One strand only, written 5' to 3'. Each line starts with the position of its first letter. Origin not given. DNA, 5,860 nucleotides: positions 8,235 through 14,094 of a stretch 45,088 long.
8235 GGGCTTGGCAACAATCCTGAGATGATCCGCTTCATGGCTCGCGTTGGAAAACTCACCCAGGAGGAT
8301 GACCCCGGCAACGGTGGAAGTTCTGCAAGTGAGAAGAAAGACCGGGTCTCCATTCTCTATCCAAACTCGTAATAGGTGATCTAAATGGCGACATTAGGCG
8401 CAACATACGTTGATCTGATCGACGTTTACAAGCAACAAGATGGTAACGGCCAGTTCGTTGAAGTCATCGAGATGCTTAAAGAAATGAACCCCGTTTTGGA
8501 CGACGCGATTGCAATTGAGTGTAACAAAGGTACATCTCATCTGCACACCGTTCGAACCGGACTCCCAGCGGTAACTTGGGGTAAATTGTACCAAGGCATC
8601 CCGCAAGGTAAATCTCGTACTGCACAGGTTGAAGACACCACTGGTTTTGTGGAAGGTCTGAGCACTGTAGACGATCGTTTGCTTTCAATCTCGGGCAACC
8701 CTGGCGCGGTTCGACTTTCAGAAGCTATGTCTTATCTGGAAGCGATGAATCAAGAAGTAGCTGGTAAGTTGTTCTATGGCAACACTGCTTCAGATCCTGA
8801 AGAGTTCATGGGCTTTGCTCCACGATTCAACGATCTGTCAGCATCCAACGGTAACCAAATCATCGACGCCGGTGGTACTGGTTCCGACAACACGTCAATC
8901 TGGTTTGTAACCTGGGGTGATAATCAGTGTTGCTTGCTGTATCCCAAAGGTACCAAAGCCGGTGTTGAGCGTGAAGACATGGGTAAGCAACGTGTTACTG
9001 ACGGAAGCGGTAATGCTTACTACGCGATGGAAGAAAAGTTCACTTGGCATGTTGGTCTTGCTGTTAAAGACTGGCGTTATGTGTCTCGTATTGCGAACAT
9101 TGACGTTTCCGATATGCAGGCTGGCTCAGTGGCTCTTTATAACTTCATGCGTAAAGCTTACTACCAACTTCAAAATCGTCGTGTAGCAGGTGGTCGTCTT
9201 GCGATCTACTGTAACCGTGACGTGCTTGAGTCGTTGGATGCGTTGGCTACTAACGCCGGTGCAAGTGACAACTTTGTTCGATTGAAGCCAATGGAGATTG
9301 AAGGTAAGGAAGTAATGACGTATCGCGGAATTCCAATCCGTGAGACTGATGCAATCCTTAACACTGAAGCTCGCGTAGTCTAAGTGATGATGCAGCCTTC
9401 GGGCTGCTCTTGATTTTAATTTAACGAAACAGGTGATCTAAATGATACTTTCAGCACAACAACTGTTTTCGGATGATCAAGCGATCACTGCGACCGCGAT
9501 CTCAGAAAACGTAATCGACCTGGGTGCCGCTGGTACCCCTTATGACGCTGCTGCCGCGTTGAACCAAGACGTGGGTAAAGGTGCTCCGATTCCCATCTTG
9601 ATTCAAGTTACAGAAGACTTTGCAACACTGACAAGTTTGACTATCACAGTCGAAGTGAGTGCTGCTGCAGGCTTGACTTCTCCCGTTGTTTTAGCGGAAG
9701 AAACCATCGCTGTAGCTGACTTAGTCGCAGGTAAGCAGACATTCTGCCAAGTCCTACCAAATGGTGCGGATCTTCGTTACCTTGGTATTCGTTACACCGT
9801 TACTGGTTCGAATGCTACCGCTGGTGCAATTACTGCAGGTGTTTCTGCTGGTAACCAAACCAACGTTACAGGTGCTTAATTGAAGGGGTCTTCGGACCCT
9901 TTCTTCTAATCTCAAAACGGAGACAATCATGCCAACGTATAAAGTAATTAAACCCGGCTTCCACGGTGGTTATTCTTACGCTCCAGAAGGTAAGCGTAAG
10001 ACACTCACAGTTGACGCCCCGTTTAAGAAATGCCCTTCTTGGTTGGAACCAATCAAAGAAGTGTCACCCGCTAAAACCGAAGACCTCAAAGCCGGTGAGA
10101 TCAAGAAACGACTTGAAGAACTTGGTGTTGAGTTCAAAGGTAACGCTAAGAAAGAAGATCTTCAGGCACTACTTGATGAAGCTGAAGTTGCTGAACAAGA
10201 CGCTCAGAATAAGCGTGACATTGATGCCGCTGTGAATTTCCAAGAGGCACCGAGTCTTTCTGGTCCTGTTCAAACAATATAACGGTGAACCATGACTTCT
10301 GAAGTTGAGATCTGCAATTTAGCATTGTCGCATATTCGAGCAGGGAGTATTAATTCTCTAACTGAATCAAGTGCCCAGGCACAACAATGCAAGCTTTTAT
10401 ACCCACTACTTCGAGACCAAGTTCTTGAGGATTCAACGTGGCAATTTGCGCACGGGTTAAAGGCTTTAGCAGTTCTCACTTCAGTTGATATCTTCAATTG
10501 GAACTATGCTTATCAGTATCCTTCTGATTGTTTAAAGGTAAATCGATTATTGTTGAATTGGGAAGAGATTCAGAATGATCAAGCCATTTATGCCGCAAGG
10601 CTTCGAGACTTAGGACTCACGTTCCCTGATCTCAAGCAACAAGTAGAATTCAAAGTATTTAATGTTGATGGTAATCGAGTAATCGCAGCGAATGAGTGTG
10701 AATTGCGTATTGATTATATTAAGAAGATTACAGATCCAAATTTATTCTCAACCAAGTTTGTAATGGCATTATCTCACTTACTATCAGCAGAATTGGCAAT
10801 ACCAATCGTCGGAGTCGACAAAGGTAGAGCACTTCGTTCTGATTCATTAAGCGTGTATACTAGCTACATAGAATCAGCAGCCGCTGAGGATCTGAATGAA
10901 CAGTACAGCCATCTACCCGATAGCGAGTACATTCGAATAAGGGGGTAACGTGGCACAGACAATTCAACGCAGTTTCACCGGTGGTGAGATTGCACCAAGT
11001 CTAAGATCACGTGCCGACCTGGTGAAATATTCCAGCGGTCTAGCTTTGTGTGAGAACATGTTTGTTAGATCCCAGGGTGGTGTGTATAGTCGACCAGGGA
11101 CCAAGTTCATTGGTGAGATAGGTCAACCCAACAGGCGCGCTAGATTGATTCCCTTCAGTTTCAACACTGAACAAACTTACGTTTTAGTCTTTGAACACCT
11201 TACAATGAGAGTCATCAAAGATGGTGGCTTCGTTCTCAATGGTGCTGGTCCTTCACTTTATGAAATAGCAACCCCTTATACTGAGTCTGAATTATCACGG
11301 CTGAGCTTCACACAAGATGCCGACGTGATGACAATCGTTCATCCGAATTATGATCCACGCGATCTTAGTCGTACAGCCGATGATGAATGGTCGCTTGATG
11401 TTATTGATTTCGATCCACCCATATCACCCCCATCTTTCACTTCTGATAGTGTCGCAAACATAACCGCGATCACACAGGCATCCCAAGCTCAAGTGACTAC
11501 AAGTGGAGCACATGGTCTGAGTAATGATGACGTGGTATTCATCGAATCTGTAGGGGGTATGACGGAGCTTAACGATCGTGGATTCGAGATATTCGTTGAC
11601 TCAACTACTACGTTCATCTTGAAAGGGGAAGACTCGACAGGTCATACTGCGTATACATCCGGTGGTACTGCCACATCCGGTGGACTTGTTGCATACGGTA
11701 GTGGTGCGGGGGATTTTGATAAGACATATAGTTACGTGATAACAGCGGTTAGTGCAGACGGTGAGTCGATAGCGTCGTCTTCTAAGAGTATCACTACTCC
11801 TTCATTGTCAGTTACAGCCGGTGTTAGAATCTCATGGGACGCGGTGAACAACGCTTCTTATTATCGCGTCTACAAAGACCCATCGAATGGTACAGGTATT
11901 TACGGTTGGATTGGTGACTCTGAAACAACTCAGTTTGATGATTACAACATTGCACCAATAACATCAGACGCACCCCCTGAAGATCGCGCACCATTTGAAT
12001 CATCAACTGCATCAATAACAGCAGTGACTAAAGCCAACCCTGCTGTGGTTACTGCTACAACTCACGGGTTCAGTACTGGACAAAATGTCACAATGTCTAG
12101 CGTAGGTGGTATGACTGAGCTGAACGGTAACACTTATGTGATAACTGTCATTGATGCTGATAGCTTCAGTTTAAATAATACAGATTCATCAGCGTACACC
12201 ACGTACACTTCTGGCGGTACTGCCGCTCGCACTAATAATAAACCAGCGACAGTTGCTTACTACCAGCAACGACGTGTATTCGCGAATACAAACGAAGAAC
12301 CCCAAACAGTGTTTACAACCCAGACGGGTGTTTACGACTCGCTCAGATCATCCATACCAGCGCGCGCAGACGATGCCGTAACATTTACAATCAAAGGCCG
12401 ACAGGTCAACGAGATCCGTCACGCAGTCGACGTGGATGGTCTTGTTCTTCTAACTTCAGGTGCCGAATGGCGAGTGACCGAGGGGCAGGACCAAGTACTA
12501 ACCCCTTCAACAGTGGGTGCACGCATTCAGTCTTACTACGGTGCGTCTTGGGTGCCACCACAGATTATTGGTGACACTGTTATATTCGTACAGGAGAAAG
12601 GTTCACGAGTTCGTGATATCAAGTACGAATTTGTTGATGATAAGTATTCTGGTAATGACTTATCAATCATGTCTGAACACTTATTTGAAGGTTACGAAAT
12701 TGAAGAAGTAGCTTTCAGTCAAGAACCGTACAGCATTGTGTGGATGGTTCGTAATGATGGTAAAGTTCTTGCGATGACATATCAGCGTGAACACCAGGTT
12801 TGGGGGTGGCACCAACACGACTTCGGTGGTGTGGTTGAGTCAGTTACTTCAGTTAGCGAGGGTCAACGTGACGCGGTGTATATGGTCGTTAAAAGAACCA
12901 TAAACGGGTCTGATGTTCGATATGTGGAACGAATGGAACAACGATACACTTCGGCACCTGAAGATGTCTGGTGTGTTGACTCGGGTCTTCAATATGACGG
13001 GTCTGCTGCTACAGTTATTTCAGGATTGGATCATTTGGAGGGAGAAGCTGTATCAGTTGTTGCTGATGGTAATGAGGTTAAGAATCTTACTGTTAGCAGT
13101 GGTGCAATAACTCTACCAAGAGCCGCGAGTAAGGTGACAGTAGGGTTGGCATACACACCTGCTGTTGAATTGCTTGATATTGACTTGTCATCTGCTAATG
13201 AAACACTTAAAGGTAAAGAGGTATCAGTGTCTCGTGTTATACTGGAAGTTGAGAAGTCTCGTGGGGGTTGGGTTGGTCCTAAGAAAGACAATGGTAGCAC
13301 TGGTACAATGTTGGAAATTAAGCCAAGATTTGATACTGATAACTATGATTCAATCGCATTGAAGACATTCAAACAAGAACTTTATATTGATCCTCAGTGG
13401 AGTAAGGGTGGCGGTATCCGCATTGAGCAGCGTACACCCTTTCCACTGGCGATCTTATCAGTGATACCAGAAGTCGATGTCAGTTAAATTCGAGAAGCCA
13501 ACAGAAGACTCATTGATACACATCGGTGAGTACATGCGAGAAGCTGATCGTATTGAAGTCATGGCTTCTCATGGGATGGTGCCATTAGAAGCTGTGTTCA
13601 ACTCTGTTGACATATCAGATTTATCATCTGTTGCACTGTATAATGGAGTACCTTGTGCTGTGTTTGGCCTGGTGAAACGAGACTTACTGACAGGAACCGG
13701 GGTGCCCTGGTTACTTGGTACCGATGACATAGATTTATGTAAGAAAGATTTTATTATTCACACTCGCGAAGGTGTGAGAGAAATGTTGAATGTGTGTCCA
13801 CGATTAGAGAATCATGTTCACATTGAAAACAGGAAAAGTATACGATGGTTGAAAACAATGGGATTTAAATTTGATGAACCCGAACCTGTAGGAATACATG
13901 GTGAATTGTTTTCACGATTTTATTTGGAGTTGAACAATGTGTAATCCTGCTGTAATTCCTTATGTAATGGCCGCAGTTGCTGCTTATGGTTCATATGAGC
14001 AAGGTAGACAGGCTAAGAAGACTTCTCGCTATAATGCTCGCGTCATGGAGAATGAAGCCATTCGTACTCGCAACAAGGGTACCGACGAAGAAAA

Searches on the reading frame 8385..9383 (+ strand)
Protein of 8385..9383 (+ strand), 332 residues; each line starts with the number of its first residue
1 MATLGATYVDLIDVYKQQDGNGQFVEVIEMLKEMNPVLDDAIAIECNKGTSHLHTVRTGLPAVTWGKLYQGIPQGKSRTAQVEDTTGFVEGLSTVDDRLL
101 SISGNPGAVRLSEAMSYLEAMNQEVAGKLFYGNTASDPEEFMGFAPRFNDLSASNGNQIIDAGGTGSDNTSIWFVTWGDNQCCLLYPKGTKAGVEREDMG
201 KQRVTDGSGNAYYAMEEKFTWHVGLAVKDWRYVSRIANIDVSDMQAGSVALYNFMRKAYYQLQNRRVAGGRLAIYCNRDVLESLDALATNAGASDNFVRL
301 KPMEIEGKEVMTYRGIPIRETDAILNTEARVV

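Call 7: search_protein_families(library=pfam, proteins=[window:8385-9383:+], max_evalue=0.01)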
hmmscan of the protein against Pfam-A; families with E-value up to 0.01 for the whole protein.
window:8385-9383:+ (332 aa): 1 family
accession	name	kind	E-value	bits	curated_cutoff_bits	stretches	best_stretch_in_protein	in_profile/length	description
PF20911.3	GP7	-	2.6e-136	454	27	1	19-332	1-313/313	Major capsid protein GP7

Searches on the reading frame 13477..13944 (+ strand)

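Call 7: search_protein_families(library=pfam, proteins=[window:13477-13944:+], max_evalue=0.01)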
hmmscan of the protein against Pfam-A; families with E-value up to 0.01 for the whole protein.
window:13477-13944:+ (155 aa): 1 family
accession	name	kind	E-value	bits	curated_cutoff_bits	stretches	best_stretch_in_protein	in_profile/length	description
PF11090.14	Phage_T7_Gp13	-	0.0012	19.6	25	1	89-134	38-83/86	Bacteriophage T7, probable scaffold protein Gp13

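Call 64: search_protein_families(library=phrogs, proteins=[window:13477-13944:+], max_evalue=0.001)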
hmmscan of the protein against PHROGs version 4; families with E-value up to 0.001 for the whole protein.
window:13477-13944:+ (155 aa): 1 family
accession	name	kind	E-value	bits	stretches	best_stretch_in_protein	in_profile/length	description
phrog_308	-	head and packaging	4.6e-36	125.3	1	2-151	2-149/151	internal virion protein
